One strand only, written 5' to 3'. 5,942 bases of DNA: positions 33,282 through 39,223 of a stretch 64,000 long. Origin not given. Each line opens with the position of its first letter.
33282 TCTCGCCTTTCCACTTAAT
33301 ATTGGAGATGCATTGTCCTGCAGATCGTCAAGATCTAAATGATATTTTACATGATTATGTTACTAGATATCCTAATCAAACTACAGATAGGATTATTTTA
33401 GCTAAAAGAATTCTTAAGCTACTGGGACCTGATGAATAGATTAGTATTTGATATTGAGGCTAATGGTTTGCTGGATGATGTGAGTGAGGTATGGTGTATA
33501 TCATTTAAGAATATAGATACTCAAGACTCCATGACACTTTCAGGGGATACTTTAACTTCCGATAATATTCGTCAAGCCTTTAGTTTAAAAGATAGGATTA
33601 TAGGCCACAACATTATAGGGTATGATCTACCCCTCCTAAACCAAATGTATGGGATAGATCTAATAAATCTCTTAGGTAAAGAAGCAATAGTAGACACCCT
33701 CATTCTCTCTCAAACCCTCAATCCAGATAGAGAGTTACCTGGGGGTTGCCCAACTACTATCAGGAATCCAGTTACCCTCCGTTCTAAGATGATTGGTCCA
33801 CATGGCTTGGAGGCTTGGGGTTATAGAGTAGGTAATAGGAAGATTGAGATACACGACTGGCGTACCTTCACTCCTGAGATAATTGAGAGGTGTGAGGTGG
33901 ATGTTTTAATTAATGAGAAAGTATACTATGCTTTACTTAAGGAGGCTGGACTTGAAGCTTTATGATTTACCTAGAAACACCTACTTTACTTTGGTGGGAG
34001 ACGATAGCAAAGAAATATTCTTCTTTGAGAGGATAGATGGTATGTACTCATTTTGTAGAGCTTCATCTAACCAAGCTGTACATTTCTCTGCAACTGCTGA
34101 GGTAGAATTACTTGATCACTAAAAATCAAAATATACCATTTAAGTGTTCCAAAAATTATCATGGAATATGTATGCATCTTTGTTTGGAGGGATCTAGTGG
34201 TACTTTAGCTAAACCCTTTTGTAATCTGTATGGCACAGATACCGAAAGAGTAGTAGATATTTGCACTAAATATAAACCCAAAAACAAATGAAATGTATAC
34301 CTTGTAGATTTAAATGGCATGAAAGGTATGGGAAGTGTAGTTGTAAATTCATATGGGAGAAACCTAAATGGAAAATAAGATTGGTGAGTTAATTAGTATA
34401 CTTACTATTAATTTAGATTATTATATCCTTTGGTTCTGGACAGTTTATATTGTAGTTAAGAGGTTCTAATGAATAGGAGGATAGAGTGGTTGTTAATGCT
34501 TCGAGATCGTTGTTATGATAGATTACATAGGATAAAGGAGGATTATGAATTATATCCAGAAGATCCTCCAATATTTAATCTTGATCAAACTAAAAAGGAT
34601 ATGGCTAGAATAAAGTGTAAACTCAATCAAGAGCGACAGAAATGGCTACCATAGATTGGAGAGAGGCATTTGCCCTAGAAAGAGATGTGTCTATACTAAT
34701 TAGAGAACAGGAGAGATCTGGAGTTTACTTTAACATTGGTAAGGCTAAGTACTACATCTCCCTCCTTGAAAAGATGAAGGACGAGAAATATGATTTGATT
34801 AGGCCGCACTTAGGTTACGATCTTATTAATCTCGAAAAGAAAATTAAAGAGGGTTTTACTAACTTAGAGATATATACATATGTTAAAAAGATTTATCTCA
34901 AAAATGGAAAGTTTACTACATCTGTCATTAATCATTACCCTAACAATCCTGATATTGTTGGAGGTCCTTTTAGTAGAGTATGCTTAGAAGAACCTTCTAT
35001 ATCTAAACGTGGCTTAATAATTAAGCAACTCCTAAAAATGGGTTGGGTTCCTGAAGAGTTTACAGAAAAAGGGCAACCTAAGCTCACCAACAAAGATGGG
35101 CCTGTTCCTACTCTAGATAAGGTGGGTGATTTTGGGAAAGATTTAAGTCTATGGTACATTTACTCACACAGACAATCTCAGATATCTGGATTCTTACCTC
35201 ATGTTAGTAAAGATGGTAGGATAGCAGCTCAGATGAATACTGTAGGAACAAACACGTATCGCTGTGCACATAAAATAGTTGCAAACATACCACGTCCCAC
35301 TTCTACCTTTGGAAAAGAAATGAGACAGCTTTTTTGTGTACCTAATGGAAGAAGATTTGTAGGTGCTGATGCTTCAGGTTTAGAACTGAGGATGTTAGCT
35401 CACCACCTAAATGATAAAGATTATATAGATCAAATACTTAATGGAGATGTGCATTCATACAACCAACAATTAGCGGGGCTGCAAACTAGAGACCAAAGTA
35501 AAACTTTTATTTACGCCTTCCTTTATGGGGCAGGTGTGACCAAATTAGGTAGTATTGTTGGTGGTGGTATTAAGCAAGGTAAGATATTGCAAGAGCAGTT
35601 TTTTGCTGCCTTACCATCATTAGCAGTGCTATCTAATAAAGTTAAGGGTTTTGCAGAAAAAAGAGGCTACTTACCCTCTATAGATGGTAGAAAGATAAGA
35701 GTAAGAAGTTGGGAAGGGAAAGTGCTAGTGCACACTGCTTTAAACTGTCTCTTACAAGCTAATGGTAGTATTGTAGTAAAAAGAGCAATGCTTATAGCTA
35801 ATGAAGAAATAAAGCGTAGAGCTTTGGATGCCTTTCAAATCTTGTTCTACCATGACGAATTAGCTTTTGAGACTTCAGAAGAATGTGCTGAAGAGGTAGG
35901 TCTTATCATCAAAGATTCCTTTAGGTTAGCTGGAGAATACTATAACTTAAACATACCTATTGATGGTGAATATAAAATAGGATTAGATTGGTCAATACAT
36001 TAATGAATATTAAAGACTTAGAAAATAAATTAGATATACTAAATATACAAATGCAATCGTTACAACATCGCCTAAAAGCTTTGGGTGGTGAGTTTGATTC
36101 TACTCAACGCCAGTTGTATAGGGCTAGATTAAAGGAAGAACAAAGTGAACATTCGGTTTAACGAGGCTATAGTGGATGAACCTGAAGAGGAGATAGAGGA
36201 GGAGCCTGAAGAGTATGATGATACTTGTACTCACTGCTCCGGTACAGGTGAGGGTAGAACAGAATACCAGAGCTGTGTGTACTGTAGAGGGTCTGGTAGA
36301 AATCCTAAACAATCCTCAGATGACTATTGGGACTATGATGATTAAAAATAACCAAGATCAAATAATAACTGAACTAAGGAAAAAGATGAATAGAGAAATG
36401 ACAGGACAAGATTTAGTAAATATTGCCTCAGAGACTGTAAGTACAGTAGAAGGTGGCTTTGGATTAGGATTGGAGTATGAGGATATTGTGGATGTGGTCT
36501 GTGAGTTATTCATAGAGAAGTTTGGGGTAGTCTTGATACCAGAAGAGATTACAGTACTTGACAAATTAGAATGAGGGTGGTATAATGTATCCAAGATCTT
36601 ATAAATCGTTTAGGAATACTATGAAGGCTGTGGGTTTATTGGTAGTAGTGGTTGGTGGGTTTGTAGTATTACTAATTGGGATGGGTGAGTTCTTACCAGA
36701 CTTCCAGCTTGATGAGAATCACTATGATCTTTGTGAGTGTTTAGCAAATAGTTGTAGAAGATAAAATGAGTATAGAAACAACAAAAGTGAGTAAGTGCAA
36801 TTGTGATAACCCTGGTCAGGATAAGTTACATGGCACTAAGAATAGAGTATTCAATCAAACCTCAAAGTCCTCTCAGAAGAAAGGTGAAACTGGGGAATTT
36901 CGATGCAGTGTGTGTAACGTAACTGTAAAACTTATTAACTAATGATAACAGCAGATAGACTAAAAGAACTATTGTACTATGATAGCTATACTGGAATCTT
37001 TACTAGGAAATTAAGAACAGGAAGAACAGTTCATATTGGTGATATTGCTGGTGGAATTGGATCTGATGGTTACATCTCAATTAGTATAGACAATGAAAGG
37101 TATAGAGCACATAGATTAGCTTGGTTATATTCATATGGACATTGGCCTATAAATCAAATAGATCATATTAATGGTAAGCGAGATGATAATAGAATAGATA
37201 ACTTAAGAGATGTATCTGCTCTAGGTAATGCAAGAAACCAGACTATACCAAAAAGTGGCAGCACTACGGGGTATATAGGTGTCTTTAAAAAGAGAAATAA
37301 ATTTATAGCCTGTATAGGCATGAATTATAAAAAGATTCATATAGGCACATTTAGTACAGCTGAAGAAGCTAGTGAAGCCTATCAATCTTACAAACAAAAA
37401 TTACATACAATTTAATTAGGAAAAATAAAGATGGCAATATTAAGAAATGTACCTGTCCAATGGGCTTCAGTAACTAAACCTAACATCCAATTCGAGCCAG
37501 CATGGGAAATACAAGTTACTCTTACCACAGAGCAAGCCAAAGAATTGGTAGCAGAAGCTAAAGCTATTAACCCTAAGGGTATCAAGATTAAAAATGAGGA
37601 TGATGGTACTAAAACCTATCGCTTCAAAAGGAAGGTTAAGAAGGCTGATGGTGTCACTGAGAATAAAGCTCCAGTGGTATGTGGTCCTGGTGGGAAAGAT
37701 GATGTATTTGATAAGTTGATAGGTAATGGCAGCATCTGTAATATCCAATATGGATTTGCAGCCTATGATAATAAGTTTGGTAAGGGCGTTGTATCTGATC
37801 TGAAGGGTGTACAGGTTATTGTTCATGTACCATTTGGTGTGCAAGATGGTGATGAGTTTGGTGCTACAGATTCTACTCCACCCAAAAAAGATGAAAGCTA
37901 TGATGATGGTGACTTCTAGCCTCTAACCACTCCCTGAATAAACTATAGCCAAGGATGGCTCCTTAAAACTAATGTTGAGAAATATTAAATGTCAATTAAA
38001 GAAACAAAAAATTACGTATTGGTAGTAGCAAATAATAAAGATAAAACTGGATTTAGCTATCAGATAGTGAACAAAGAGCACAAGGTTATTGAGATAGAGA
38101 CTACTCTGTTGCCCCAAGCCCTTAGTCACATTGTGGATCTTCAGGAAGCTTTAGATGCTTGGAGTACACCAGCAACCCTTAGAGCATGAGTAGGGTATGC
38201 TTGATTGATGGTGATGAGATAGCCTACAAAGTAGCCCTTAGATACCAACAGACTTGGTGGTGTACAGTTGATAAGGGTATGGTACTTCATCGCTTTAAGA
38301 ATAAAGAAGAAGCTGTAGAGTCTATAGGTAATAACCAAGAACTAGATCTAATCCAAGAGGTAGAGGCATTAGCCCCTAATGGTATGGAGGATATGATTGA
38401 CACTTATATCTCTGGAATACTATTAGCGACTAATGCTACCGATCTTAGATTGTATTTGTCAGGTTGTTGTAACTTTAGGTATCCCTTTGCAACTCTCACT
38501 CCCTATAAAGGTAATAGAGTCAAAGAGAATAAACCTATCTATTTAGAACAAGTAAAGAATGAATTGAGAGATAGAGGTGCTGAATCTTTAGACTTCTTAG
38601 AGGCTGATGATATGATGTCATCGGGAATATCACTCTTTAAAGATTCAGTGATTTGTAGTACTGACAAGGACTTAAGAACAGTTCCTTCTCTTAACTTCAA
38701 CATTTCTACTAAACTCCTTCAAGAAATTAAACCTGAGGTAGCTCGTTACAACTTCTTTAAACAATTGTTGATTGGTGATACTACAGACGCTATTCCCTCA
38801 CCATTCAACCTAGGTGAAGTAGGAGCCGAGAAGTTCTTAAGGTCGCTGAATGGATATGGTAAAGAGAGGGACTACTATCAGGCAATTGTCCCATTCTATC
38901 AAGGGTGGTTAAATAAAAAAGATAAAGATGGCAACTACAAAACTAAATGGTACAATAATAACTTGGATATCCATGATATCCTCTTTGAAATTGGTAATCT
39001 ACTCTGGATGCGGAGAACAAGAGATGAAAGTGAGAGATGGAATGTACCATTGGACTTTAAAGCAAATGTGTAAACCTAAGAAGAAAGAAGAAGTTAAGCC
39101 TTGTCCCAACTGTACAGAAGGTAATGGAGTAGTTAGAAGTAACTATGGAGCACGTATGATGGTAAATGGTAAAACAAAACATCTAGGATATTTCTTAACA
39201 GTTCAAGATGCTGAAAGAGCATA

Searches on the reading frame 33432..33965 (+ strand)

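Call 10: search_protein_families(library=pfam, max_evalue=0.01, proteins=[window:33432-33965:+])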
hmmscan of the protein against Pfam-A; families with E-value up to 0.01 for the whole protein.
window:33432-33965:+ (177 aa): 1 family
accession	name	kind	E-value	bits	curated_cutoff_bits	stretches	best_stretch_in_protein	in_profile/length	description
PF13482.12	RNase_H_2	-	0.00037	20.9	22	1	5-89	2-92/165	RNase_H superfamily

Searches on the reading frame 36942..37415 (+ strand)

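Call 10: search_protein_families(library=pfam, max_evalue=0.01, proteins=[window:36942-37415:+])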
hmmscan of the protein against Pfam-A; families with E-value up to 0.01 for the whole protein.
window:36942-37415:+ (157 aa): 3 families
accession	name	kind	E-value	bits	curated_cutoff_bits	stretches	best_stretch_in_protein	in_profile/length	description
PF13392.12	HNH_3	-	5.2e-15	55.2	24.8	1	54-98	1-46/46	HNH endonuclease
PF00847.26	AP2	-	5.1e-05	23.9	33.3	1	110-154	2-51/54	AP2 domain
PF09886.14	DUF2113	-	0.0061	16.4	27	1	26-74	54-103/183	Uncharacterized protein conserved in archaea (DUF2113)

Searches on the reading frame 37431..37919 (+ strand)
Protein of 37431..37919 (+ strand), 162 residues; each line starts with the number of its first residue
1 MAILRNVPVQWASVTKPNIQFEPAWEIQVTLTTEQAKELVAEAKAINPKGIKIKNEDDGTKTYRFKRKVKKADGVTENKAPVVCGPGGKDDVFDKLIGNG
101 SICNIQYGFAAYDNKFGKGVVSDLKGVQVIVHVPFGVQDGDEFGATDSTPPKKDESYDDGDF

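Call 10: search_protein_families(library=pfam, max_evalue=0.01, proteins=[window:37431-37919:+])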
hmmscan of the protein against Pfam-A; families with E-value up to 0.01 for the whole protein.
window:37431-37919:+ (162 aa): 0 families

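Call 12: search_protein_families(library=phrogs, max_evalue=0.001, proteins=[window:37431-37919:+])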
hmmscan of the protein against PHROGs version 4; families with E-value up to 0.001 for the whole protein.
window:37431-37919:+ (162 aa): 1 family
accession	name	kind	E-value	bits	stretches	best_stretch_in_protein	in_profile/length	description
phrog_112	-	DNA, RNA and nucleotide metabolism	1.2e-08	35.9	1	3-161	23-214/265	Gp2.5-like ssDNA binding protein and ssDNA annealing protein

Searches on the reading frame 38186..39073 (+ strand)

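Call 10: search_protein_families(library=pfam, max_evalue=0.01, proteins=[window:38186-39073:+])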
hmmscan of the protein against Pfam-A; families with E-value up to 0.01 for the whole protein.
window:38186-39073:+ (295 aa): 0 families

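Call 12: search_protein_families(library=phrogs, max_evalue=0.001, proteins=[window:38186-39073:+])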
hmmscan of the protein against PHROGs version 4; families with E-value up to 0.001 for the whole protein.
window:38186-39073:+ (295 aa): 1 family
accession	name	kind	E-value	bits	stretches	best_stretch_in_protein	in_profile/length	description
phrog_107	-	DNA, RNA and nucleotide metabolism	9.9e-38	131.5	1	3-282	120-367/542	exonuclease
